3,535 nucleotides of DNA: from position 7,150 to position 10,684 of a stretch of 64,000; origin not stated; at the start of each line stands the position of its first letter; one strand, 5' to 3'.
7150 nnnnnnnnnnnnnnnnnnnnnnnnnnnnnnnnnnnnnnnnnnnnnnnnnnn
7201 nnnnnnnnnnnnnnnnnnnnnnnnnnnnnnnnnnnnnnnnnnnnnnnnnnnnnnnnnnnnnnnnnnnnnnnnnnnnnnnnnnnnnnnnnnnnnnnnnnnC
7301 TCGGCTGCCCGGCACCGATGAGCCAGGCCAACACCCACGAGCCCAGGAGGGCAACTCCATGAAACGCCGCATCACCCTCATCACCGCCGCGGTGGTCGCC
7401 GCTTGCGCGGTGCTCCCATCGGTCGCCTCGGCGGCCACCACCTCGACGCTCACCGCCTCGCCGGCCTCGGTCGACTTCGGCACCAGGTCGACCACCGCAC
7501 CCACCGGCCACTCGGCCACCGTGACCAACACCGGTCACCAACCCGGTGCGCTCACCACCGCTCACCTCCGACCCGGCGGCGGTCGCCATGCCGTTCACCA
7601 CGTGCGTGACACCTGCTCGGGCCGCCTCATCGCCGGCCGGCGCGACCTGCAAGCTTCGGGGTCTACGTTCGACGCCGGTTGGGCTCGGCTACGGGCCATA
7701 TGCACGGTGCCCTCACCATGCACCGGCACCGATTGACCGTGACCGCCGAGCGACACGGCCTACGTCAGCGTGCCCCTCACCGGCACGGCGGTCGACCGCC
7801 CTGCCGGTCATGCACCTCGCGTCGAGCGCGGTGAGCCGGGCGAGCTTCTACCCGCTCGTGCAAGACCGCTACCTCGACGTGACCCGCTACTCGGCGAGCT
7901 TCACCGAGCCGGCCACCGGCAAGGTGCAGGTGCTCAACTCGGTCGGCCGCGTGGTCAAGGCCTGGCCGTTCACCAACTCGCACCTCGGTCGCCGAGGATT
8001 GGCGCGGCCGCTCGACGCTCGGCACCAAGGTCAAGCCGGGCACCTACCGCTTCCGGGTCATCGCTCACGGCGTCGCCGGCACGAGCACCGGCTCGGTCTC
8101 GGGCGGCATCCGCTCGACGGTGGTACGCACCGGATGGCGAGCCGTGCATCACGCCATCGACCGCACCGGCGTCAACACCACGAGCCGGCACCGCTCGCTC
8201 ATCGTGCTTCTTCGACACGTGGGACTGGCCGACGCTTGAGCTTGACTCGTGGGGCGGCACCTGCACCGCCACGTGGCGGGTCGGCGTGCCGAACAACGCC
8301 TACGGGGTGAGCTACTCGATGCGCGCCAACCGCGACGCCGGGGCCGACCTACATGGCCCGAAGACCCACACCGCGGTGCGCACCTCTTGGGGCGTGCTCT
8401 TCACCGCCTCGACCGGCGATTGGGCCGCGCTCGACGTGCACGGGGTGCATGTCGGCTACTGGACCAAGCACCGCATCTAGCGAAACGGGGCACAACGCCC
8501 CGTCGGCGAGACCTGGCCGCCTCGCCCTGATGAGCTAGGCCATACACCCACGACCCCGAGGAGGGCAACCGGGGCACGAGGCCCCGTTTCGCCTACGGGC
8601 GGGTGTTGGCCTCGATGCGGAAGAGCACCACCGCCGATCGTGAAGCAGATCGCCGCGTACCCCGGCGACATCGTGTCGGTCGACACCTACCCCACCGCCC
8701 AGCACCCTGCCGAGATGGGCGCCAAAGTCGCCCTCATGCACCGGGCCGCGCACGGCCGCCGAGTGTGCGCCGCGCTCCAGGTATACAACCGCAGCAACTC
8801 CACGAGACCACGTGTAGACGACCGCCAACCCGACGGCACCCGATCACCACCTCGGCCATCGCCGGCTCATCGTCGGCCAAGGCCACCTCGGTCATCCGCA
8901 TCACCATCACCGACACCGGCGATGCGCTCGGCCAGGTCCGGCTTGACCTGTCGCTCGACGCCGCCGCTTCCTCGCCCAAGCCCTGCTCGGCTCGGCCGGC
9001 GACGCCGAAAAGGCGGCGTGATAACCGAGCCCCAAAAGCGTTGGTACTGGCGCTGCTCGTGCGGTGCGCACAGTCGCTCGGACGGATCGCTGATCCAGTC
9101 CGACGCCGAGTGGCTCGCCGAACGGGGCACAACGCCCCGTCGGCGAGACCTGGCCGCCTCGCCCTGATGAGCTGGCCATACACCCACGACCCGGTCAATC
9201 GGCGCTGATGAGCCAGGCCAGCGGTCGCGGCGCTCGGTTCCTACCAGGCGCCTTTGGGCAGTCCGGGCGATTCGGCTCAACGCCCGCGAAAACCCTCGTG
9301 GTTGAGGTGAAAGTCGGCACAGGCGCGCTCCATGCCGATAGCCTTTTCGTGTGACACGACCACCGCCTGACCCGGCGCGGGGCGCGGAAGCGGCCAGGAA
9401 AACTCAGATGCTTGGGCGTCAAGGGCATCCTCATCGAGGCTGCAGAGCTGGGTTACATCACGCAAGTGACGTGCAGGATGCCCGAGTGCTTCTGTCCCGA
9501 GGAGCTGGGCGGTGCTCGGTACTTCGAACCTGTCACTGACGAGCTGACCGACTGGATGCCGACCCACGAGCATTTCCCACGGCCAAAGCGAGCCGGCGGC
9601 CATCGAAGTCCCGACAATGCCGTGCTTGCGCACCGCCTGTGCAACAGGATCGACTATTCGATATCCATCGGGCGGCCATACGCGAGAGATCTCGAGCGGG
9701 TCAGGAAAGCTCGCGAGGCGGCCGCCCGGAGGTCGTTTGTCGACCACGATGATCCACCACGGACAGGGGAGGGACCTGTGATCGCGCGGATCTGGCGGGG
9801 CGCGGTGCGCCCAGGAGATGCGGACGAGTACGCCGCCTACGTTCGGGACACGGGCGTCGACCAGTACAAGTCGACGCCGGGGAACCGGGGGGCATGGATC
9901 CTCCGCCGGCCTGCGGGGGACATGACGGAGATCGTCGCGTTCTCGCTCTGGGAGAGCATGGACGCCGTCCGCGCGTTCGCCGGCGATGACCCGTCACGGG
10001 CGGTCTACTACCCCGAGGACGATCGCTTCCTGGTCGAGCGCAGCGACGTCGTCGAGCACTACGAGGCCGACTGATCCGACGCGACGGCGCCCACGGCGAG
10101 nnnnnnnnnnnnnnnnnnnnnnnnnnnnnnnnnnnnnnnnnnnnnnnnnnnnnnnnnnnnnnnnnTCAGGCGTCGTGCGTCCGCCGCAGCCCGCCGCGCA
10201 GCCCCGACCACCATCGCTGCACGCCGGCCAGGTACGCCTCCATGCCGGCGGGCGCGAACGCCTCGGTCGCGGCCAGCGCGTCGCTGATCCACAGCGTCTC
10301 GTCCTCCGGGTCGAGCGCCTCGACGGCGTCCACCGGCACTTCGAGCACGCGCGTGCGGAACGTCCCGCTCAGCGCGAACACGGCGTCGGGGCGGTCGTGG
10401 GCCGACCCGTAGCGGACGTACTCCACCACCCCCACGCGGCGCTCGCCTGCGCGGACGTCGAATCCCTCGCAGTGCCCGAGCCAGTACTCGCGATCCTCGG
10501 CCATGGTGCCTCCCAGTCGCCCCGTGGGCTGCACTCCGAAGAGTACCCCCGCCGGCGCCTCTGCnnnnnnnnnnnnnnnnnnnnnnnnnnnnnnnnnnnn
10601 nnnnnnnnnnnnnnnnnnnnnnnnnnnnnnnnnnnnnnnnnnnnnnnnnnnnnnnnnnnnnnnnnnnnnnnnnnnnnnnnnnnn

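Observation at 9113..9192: Second hammerhead-type module 637 nt downstream, same orientation, but flawed as sequenced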

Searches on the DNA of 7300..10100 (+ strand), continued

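Call 46: search_with_rna_model(model_id=R1, sources=[L001, L002, L003, L004, L005, L006, L007, L008, L009, L010, L011, L012, L013, L014, L015, L016, L017, L018, L019, L020, L021, L022, L023, L024, L025, L026, L027, L028, L029, L030, L031, L032, L033, L034, L035, L036, L037, L038, L039, L040, L041, L042, L043, L044, L045, L046, L047, L048, L049, L050, L051, L052, L053, L054, L055, L056, L057, L058], max_evalue=0.001)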
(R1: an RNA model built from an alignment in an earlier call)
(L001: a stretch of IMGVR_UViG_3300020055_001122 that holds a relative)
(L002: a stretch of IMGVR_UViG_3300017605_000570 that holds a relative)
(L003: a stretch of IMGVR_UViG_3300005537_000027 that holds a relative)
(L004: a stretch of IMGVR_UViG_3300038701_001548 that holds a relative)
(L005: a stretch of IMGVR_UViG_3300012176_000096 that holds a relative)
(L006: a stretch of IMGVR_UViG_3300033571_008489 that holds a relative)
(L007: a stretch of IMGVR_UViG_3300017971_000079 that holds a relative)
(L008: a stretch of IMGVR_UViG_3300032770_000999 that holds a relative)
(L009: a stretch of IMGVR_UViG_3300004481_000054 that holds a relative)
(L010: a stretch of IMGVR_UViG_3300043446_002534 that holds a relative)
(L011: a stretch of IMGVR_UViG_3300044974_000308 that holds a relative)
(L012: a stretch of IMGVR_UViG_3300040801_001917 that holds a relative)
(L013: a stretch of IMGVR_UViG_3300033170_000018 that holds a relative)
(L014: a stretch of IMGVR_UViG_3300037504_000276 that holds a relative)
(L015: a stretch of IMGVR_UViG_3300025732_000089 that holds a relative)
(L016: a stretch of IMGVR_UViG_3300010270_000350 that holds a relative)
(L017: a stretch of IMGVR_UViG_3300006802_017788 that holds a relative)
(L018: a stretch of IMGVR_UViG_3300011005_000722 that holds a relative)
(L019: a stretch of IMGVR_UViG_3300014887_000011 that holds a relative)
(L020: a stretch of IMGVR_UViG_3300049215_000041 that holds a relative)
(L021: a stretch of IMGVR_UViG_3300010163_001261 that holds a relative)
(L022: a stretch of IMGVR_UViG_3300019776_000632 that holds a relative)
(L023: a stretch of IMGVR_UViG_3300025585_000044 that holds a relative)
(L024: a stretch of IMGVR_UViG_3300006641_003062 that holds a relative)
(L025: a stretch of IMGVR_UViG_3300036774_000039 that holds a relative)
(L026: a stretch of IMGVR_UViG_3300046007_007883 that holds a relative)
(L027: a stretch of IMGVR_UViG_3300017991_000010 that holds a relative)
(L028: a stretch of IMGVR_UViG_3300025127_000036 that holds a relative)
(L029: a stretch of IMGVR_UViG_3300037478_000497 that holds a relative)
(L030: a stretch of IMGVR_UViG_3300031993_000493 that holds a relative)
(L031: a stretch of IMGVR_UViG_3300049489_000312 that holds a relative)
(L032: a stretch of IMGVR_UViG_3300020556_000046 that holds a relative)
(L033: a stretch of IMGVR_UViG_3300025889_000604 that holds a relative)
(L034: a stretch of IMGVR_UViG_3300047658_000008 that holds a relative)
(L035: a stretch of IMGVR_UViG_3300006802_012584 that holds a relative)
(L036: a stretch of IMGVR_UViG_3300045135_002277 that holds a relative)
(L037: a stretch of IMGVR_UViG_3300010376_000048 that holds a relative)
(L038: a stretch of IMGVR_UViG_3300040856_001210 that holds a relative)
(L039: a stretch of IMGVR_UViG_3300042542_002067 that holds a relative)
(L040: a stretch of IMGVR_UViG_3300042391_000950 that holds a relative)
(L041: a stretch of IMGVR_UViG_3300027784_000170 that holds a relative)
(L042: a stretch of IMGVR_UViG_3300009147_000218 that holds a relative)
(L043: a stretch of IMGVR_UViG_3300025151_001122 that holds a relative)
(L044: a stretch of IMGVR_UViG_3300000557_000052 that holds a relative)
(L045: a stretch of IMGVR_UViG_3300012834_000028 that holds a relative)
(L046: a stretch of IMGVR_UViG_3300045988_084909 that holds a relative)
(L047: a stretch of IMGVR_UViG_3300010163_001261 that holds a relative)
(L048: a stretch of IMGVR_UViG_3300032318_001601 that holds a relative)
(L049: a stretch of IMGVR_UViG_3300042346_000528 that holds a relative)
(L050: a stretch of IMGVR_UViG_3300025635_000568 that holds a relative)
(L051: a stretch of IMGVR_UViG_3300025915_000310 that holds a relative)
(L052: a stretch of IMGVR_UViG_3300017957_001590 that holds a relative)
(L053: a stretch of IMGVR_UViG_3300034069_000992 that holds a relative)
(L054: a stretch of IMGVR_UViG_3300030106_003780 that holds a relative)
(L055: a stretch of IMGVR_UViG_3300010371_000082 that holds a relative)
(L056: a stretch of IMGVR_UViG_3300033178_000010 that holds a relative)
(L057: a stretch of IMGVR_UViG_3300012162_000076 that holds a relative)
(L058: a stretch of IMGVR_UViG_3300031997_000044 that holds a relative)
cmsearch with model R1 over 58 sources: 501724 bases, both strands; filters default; matches with E-value up to 0.001: 98.
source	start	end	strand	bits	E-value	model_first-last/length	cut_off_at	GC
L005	8694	8764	+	82.1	5.3e-21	1-72/72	no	0.65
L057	2282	2352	-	82.1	5.3e-21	1-72/72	no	0.65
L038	6997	7068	+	80.7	1.3e-20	1-72/72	no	0.61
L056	5175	5247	-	80.7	1.3e-20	1-72/72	no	0.63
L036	1706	1777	-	79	4.3e-20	1-72/72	no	0.61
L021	449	519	+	77.3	1.4e-19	1-72/72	no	0.62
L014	9884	9955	-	76.8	1.9e-19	1-72/72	no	0.71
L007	3889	3960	+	76.6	2.2e-19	1-72/72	no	0.69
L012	6281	6352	+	74.9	6.7e-19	1-72/72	no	0.62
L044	4028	4099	-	74.1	1.2e-18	1-72/72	no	0.57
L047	942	1012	+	73.8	1.5e-18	1-72/72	no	0.68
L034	2127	2199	-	73.3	2.1e-18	1-72/72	no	0.63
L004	11657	11728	-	73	2.5e-18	1-72/72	no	0.57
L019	137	211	-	71.6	6.4e-18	1-72/72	no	0.63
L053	9643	9713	+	71.2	8.4e-18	1-72/72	no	0.65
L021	1631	1703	+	70.6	1.2e-17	1-72/72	no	0.64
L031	677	746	-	69.5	2.7e-17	1-72/72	no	0.71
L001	1085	1158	+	68.9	4.1e-17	1-72/72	no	0.55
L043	10836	10909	-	68.9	4.1e-17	1-72/72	no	0.55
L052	802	875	+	68.9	4.1e-17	1-72/72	no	0.55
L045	4147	4216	-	68.2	6.6e-17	1-72/72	no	0.74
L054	1174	1247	-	67.2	1.3e-16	1-72/72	no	0.57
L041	1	67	-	66.5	2e-16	1-67/72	3'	0.57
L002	4503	4575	-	65.5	4.1e-16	1-72/72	no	0.7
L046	1545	1620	-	64.9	6.1e-16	1-72/72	no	0.58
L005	4118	4191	+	64.2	1e-15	1-72/72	no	0.65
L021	2201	2273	+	63.5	1.6e-15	1-72/72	no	0.66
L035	730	796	-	63.4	1.7e-15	1-72/72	no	0.6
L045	5728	5797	-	63.1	2e-15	1-72/72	no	0.73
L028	11477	11546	-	61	8.9e-15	1-72/72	no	0.51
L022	402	468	-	60.1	1.6e-14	1-72/72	no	0.69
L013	707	772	+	60.1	1.6e-14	1-72/72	no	0.58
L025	1690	1758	-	59.8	1.9e-14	1-72/72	no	0.55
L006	823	889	-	59.2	3e-14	1-72/72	no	0.63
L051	1173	1239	-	58.4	4.9e-14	1-72/72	no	0.66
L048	1994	2060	-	58.4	5.1e-14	1-72/72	no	0.61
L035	427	493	-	58.2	5.6e-14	1-72/72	no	0.64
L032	5250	5316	-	57.3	1e-13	1-72/72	no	0.63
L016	441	507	-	56.9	1.4e-13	1-72/72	no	0.57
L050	1132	1197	-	56.9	1.4e-13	1-72/72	no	0.55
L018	5748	5814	-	56.8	1.5e-13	1-72/72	no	0.69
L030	4432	4498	+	56.8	1.5e-13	1-72/72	no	0.64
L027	2378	2453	-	56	2.5e-13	1-72/72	no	0.68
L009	4530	4596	-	56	2.6e-13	1-72/72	no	0.58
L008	1618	1684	-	55.9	2.8e-13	1-72/72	no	0.64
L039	8584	8652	+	54.8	5.8e-13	1-72/72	no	0.52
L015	3294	3360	-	54.5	7.3e-13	1-72/72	no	0.64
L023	6034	6100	+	54.5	7.3e-13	1-72/72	no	0.64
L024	5848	5914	-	54.5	7.3e-13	1-72/72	no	0.64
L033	6060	6126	-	54.5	7.3e-13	1-72/72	no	0.64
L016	1053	1119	-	54.3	8e-13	1-72/72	no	0.61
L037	678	744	-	53.3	1.6e-12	1-72/72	no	0.63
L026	4205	4271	-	52.9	2.1e-12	1-72/72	no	0.58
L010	5400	5466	+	52.7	2.5e-12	1-72/72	no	0.63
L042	6737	6804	+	52.6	2.5e-12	1-72/72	no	0.63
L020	3687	3758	-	52.6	2.6e-12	1-72/72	no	0.6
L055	784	850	-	52.5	2.8e-12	1-72/72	no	0.69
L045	6161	6229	-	51.5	5.5e-12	1-72/72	no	0.77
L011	9283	9349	+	51.1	7.4e-12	1-72/72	no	0.58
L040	3377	3443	-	51.1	7.4e-12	1-72/72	no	0.58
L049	1815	1881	-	51.1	7.4e-12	1-72/72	no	0.58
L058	6307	6375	-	50.6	1e-11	1-72/72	no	0.7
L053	11497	11573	+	50.5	1.1e-11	1-72/72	no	0.66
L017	5922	5988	-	50.2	1.4e-11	1-72/72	no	0.66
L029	3969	4034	-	49.1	2.8e-11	1-72/72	no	0.68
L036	946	1027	-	47.8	6.6e-11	1-72/72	no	0.59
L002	4894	4964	-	47.8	6.8e-11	1-72/72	no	0.68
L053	10779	10856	+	47.8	6.9e-11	1-72/72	no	0.64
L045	3051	3118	-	45.1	4.2e-10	1-72/72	no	0.74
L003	9197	9263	+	44.8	5.1e-10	1-72/72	no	0.66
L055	1490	1556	-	44.8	5.1e-10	1-72/72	no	0.7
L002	6677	6751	-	43.8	1e-09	1-72/72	no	0.69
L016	167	235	-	43.3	1.4e-09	1-72/72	no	0.57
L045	5144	5212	-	43.1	1.6e-09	1-72/72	no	0.72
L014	9527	9596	-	42.8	2e-09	1-72/72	no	0.67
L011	9504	9568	+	42.7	2.1e-09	1-72/72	no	0.54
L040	3158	3222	-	42.7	2.1e-09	1-72/72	no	0.54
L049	1596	1660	-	42.7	2.1e-09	1-72/72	no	0.54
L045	4668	4737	-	41.3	5.6e-09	1-72/72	no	0.73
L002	6071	6145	-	41.2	5.8e-09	1-72/72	no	0.65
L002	6325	6398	-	40.7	8.5e-09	1-72/72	no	0.66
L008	1139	1205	-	40.4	1e-08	1-72/72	no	0.63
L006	353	417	-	39.9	1.5e-08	1-72/72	no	0.62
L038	5946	6013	+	39.2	2.3e-08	1-72/72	no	0.54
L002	4192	4264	-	38.2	4.4e-08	1-72/72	no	0.68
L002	5285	5353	-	37.7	6.2e-08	1-72/72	no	0.68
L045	3304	3375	-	37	1e-07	1-72/72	no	0.72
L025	1433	1504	-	36.8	1.2e-07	1-72/72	no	0.61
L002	5797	5866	-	36.8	1.2e-07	1-72/72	no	0.67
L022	168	232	-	36.2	1.8e-07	1-72/72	no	0.65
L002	3912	3987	-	35.9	2.1e-07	1-72/72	no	0.68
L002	5550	5623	-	33.9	8.4e-07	1-72/72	no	0.69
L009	4312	4376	-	33.5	1.1e-06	1-72/72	no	0.57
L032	5032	5096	-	32.7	1.9e-06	1-72/72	no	0.55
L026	3988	4052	-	30.8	7e-06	1-72/72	no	0.52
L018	7341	7417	-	26.7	0.00011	1-72/72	no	0.69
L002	2813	2904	-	26.1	0.00017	1-72/72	no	0.7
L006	1466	1537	-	25.7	0.00022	1-72/72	no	0.49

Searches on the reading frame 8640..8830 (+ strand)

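Call 52: search_protein_families(library=phrogs, max_evalue=0.01, proteins=[window:8640-8830:+])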
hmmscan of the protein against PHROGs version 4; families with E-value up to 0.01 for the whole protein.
window:8640-8830:+ (63 aa): 0 families

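Call 53: search_protein_families(library=pfam, max_evalue=0.01, proteins=[window:8640-8830:+])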
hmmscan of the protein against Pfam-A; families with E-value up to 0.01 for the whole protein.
window:8640-8830:+ (63 aa): 0 families

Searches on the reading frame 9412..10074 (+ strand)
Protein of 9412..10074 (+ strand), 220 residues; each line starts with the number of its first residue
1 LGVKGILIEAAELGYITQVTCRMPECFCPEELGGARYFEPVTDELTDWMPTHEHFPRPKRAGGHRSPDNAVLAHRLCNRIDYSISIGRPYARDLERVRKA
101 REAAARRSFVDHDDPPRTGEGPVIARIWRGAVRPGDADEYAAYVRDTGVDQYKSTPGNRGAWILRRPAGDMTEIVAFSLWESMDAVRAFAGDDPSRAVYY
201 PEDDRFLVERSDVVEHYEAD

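Call 9: search_protein_families(library=pfam, max_evalue=0.1, proteins=[window:9412-10074:+])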
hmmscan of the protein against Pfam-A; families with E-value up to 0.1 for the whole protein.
window:9412-10074:+ (220 aa): 2 families
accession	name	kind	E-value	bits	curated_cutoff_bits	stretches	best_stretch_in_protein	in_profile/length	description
PF03992.22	ABM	-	0.00035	21.1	23.1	1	131-194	9-71/78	Antibiotic biosynthesis monooxygenase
PF01844.29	HNH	-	0.032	14.8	21.4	1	51-79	14-42/47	HNH endonuclease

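Call 33: find_homologous_proteins(query=window:9412-10074:+, max_evalue=0.001)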
Query window:9412-10074:+ (220 aa): 1087 proteins with E <= 0.001 among 1806 candidates; the best 120 are listed.
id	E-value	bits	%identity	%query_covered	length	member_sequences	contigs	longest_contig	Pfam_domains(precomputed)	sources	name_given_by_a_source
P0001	1.2e-59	220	93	48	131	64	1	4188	-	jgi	jgi:hypothetical protein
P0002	2.1e-58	216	87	49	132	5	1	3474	-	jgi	jgi:hypothetical protein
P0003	2.2e-58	216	62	43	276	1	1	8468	PF01844.30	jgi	jgi:hypothetical protein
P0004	3.0e-58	215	62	43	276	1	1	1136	PF01844.30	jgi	jgi:hypothetical protein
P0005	1.4e-57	213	90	48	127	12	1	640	-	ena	-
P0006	2.2e-57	212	89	47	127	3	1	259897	-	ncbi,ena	-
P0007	6.1e-57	211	88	48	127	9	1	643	-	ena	-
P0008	1.3e-56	210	79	54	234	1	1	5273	PF13508.14,PF00583.32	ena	-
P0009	2.2e-56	209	89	48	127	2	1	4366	-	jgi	jgi:hypothetical protein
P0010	3.1e-56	208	80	54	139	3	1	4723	-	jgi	jgi:hypothetical protein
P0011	3.2e-56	208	85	48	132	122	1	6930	-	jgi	jgi:hypothetical protein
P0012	3.5e-56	208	83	49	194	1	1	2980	-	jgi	jgi:hypothetical protein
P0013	1.2e-55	207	88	48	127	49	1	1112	-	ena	-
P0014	2.0e-55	206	87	46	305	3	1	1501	-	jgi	jgi:hypothetical protein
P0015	2.9e-55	205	90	48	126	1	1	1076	-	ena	-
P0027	2.0e-54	203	87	48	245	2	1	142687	-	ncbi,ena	-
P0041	4.9e-53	198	85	48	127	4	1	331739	-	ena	-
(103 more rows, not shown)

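Call 34: find_encoding_contigs(protein=P0006, flank=6000, max_places=4)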
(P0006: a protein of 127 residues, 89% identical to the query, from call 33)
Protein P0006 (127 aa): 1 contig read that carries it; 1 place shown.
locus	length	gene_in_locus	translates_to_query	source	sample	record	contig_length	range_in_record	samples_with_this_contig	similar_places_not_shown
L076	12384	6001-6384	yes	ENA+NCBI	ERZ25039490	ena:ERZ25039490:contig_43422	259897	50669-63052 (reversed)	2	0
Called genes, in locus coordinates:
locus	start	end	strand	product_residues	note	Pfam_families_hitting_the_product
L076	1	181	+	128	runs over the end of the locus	PF00989:PAS, PF13188:PAS_8, PF08448:PAS_4, PF13426:PAS_9, PF08447:PAS_3 (weak)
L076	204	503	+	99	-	-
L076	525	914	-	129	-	PF02525:Flavodoxin_2 (weak), PF03358:FMN_red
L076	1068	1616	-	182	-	PF04264:YceI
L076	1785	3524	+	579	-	PF03473:MOSC, PF03475:YiiM_3-alpha, PF00970:FAD_binding_6, PF00175:NAD_binding_1, PF00111:Fer2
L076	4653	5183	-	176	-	-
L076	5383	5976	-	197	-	PF03795:YCII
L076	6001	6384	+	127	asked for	-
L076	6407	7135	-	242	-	PF14329:DUF4386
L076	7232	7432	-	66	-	-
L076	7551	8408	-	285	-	-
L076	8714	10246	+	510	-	PF08448:PAS_4 (weak), PF13188:PAS_8 (faint), PF08447:PAS_3, PF00989:PAS, PF08448:PAS_4, PF08447:PAS_3, PF07730:HisKA_3, PF02518:HATPase_c, +1 more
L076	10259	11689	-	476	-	PF13231:PMT_2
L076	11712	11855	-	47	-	-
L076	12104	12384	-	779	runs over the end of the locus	PF00708:Acylphosphatase, PF07503:zf-HYPF, PF01300:Sua5_yciO_yrdC, PF17788:HypF_C, PF22521:HypF_C_2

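Call 35: find_encoding_contigs(protein=P0041, flank=6000, max_places=4)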
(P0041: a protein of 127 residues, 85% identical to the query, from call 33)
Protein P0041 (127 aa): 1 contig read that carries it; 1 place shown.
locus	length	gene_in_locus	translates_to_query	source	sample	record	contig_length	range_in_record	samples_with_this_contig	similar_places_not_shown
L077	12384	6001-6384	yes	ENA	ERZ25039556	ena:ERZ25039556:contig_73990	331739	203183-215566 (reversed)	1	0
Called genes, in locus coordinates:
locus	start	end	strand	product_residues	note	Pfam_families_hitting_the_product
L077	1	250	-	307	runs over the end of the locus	PF01435:Peptidase_M48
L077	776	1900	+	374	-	PF05116:S6PP (weak), PF08282:Hydrolase_3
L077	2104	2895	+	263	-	PF00587:tRNA-synt_2b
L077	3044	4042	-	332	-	PF11236:DUF3037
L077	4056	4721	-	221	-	PF20613:HipA_2 (weak)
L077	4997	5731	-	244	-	PF09851:SHOCT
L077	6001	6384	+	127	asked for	-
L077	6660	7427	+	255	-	PF12161:HsdM_N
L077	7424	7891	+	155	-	PF02384:N6_Mtase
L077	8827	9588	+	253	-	PF02384:N6_Mtase, PF07669:Eco57I (weak)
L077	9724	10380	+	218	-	-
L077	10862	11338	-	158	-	-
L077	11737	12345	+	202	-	PF04851:ResIII, PF18766:SWI2_SNF2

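Call 36: find_encoding_contigs(protein=P0027, flank=6000, max_places=4)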
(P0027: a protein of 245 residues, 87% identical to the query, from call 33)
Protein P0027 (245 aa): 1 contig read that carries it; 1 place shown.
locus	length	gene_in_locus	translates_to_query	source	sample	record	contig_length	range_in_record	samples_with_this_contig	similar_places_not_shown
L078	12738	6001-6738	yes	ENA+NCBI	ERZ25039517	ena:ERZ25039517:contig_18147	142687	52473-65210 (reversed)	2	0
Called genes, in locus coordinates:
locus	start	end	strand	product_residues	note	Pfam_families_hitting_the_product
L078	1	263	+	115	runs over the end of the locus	PF02699:YajC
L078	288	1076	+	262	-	-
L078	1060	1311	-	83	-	-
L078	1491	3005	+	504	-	PF02355:SecD_SecF_C (weak), PF03176:MMPL, PF07549:Sec_GG, PF02355:SecD_SecF_C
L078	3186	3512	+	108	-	-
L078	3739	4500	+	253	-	PF04655:APH_6_hur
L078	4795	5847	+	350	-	PF01548:DEDD_Tnp_IS110, PF02371:Transposase_20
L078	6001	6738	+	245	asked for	-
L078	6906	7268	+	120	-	PF03551:PadR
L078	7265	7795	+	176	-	-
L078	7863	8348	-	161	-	PF03575:Peptidase_S51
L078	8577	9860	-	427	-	PF00561:Abhydrolase_1, PF12146:Hydrolase_4 (faint)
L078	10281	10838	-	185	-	PF13527:Acetyltransf_9, PF13508:Acetyltransf_7 (weak)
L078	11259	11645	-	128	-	PF00903:Glyoxalase, PF12681:Glyoxalase_2 (faint), PF13669:Glyoxalase_4 (faint), PF18029:Glyoxalase_6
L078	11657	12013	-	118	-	PF03992:ABM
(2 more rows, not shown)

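Call 54: find_encoding_contigs(protein=P0001, flank=5000, max_places=6)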
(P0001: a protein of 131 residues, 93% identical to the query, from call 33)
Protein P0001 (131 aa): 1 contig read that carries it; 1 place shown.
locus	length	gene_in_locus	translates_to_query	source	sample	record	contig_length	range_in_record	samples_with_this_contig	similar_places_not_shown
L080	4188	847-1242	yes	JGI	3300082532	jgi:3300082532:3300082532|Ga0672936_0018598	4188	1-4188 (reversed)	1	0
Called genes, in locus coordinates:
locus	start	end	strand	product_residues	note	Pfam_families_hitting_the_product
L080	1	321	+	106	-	?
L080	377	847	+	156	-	PF05899:Cupin_3, PF07883:Cupin_2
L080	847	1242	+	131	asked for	-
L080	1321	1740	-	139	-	PF00903:Glyoxalase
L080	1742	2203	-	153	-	PF04972:BON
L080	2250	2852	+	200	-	PF04542:Sigma70_r2, PF08281:Sigma70_r4_2, PF04545:Sigma70_r4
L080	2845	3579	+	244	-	-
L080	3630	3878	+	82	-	-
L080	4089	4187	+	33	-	?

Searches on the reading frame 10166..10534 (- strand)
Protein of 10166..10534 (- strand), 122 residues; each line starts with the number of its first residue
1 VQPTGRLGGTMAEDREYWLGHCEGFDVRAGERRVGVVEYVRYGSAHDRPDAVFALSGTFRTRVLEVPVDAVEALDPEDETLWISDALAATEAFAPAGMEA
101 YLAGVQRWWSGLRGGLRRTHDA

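Call 9: search_protein_families(library=pfam, max_evalue=0.1, proteins=[window:10166-10534:-])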
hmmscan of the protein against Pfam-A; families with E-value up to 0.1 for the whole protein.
window:10166-10534:- (122 aa): 0 families

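Call 52: search_protein_families(library=phrogs, max_evalue=0.01, proteins=[window:10166-10534:-])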
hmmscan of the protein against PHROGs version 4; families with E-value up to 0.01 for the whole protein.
window:10166-10534:- (122 aa): 0 families

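Call 53: search_protein_families(library=pfam, max_evalue=0.01, proteins=[window:10166-10534:-])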
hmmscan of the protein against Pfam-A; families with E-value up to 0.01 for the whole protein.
window:10166-10534:- (122 aa): 0 families

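Call 55: find_encoding_contigs(protein=window:10166-10534:-, flank=10000, max_places=6)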
Protein window:10166-10534:- (122 aa): no gene with exactly this product is on record in the collection.
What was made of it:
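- Tried and rejected: An exact look-up of a window protein found no source contig (call 55).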
